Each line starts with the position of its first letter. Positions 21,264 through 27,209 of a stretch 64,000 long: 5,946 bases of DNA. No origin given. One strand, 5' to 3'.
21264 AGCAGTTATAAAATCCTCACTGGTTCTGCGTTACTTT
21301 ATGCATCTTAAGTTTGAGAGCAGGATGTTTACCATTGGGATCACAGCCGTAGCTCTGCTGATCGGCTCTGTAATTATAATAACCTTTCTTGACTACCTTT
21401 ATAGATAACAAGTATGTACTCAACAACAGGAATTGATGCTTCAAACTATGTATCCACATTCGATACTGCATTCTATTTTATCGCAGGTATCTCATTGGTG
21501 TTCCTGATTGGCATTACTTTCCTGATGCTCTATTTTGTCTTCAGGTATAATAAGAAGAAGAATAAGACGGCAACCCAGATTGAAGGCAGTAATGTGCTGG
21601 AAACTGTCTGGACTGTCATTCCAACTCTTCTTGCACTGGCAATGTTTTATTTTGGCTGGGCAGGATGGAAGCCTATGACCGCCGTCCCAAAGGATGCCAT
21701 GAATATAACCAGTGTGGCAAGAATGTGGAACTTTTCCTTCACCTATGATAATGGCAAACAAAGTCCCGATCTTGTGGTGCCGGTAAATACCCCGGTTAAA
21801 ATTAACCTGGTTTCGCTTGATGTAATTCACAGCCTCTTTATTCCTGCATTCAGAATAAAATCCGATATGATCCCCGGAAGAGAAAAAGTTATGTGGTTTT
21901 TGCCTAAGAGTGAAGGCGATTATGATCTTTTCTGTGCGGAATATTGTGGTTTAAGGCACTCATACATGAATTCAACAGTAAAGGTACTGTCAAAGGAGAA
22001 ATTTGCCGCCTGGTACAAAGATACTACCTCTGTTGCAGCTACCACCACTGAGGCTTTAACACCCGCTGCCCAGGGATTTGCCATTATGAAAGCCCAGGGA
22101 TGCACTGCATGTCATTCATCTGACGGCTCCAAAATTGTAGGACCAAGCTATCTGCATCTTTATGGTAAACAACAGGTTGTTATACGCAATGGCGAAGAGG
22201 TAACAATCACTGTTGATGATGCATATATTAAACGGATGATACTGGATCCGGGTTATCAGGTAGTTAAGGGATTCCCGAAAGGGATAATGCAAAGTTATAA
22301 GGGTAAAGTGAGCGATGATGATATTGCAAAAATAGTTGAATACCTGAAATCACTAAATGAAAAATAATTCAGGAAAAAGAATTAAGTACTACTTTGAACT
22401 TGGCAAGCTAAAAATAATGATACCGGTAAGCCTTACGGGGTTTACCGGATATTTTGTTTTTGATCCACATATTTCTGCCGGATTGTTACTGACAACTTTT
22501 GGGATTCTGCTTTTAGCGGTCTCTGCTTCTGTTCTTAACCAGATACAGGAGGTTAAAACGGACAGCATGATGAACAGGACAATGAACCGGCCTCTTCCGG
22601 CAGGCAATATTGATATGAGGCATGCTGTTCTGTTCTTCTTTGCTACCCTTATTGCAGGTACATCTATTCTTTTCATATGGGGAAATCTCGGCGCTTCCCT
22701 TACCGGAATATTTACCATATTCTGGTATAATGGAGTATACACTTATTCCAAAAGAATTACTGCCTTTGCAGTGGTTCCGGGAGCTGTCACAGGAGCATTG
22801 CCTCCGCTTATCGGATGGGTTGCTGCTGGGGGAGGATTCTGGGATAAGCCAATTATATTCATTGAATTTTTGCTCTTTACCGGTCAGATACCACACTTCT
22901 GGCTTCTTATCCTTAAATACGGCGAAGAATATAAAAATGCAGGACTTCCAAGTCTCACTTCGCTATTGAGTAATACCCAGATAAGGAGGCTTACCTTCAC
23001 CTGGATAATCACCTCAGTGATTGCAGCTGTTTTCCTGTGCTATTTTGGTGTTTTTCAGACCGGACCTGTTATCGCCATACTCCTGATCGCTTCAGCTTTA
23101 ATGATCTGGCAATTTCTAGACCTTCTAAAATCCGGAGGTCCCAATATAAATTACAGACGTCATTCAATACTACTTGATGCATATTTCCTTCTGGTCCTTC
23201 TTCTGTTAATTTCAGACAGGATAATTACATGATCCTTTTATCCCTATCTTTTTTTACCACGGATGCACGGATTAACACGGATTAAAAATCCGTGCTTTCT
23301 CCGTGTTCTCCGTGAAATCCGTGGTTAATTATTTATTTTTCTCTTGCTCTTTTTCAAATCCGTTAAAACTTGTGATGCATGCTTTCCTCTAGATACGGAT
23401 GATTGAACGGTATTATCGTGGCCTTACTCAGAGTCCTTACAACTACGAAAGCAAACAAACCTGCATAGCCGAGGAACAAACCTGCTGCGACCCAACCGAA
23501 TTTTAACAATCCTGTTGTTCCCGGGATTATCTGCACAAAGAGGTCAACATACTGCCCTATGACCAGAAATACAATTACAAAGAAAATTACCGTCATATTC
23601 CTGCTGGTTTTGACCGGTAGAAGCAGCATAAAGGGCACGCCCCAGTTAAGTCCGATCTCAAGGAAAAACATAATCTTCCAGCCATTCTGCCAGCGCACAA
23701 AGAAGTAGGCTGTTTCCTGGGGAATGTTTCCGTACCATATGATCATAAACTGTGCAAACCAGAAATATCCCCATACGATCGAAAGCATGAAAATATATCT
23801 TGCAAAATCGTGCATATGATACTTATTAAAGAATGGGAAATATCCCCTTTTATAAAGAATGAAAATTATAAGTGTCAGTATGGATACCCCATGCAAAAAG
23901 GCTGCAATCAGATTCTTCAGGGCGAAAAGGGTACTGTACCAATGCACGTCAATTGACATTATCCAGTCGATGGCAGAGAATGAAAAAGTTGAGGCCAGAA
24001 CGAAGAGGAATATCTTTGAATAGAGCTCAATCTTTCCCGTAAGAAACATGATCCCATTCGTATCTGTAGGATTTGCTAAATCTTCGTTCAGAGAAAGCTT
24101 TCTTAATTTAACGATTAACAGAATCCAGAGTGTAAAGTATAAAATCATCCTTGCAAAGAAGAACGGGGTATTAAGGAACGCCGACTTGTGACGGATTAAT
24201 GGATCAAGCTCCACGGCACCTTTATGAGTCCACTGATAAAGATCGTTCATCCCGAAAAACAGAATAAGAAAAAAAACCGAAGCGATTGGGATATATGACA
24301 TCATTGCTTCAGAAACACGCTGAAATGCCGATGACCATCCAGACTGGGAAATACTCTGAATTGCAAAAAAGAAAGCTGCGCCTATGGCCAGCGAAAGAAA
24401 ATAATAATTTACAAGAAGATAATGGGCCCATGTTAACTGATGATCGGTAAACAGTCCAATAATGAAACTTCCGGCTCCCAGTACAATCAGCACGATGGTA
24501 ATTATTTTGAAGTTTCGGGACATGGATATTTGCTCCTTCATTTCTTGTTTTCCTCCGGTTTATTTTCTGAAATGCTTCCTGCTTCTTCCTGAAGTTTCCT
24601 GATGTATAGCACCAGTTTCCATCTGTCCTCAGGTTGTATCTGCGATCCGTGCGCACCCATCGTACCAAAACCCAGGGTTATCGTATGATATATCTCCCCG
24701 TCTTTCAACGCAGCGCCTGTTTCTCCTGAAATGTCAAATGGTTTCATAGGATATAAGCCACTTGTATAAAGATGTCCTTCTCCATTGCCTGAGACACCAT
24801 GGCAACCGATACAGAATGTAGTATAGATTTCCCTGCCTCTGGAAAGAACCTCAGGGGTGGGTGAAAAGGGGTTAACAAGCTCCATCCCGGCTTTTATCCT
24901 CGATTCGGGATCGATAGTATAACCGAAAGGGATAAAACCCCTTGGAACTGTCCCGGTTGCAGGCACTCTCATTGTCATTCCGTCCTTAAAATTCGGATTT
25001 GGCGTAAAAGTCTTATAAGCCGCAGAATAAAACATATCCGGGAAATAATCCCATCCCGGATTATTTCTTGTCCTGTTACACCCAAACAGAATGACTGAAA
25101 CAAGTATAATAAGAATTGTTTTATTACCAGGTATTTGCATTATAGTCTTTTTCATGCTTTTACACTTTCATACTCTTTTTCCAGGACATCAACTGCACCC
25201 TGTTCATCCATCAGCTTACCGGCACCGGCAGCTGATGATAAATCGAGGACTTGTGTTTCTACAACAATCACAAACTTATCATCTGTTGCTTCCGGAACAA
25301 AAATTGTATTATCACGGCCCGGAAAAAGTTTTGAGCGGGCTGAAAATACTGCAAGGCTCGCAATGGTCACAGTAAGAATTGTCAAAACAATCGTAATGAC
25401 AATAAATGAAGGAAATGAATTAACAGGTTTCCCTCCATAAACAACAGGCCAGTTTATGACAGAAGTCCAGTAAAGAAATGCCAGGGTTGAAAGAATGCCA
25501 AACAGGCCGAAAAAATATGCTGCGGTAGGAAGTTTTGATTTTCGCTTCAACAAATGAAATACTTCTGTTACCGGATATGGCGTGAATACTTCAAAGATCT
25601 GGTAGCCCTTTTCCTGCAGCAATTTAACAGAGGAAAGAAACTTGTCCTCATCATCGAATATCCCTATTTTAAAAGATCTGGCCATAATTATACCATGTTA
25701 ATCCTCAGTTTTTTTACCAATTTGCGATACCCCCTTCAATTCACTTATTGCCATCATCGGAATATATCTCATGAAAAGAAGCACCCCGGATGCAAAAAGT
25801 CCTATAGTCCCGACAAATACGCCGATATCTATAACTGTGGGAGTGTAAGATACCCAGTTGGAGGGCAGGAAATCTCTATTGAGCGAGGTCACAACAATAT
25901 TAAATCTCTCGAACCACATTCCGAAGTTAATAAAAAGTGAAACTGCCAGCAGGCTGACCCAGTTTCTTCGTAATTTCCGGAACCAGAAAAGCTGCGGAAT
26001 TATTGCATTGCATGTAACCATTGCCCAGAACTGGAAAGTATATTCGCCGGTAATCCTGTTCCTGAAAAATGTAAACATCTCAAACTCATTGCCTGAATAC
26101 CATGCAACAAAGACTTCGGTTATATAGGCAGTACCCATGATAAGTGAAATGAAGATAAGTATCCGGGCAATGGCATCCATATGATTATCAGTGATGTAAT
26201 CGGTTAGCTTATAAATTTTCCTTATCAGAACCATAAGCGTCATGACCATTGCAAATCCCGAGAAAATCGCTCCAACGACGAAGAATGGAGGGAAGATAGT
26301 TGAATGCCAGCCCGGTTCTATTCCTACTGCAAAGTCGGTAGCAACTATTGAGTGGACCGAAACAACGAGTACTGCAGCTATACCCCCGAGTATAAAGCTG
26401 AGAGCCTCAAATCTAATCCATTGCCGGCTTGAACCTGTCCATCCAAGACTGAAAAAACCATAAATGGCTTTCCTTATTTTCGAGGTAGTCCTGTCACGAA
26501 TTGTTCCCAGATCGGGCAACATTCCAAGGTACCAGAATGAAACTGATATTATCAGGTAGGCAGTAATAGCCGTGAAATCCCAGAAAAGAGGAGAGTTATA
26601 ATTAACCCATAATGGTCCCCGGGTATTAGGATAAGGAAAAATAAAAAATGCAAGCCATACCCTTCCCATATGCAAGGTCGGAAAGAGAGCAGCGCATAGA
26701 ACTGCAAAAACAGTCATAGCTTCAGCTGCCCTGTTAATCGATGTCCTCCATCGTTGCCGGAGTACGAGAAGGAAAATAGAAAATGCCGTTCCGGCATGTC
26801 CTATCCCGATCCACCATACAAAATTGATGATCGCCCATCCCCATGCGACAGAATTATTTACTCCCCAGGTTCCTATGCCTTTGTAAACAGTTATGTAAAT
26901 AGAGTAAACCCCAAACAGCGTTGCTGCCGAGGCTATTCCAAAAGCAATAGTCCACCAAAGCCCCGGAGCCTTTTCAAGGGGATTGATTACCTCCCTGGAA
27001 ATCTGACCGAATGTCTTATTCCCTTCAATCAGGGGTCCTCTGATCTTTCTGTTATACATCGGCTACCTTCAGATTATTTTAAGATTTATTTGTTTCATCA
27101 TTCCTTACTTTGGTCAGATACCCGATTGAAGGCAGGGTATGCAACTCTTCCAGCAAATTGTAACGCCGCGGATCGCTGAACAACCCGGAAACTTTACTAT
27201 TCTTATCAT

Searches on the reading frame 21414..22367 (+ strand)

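Call 35: search_protein_families(library=ncbifam, max_evalue=1e-10, proteins=[window:21414-22367:+])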
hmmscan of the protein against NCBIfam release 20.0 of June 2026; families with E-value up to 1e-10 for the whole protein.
window:21414-22367:+ (317 aa): 5 families
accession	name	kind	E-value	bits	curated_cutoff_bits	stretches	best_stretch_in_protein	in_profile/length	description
TIGR02866.1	CoxB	equivalog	1.8e-46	158.2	147.7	1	16-201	9-201/202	cytochrome c oxidase subunit II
NF050117.1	aa3_CtaC_Actin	exception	4.3e-34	117.8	250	1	31-200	50-241/244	aa3-type cytochrome oxidase subunit II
TIGR01433.1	CyoA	equivalog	8.5e-15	54.8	266.2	1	25-203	37-224/226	ubiquinol oxidase subunit II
TIGR01432.1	QOXA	equivalog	4e-13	49.2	240.95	1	26-204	37-226/227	cytochrome aa3 quinol oxidase subunit II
NF007816.0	PRK10525.1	equivalog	1.1e-11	44.4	511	1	25-210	49-244/318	cytochrome o ubiquinol oxidase subunit II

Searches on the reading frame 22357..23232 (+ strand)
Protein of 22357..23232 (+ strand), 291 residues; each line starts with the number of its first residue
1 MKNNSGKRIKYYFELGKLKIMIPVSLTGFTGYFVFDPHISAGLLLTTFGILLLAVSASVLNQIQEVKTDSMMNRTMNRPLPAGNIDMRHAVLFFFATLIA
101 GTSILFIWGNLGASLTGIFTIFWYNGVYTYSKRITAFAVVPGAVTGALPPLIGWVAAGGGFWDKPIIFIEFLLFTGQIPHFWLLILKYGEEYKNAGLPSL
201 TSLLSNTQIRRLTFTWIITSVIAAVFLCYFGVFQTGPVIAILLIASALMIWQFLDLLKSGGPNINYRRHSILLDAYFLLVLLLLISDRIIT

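Call 35: search_protein_families(library=ncbifam, max_evalue=1e-10, proteins=[window:22357-23232:+])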
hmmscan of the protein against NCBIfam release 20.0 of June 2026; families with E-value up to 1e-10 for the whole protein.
window:22357-23232:+ (291 aa): 5 families
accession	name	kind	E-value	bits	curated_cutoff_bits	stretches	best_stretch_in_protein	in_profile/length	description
TIGR01473.1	cyoE_ctaB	equivalog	1.2e-51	176.2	210.3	1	11-261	2-254/281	heme o synthase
NF003349.0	PRK04375.1-2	equivalog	6.5e-40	137.3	246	1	4-284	20-306/318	heme o synthase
NF003348.0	PRK04375.1-1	equivalog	6.5e-30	104.5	285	1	9-253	3-245/292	heme o synthase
NF009524.0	PRK12886.1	equivalog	1.7e-11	44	387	1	55-284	56-279/291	prenyltransferase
TIGR01474.1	ubiA_proteo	equivalog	3.6e-11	43.1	275.45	1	43-251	43-245/282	4-hydroxybenzoate octaprenyltransferase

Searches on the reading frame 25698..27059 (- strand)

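Call 35: search_protein_families(library=ncbifam, max_evalue=1e-10, proteins=[window:25698-27059:-])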
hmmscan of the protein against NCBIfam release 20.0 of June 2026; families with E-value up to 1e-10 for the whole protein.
window:25698-27059:- (453 aa): 1 family
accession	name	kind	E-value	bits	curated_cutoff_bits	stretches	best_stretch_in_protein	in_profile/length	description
NF045798.1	DsrP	equivalog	1.7e-12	47.4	350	0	227-430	156-334/346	sulfate reduction electron transfer complex DsrMKJOP subunit DsrP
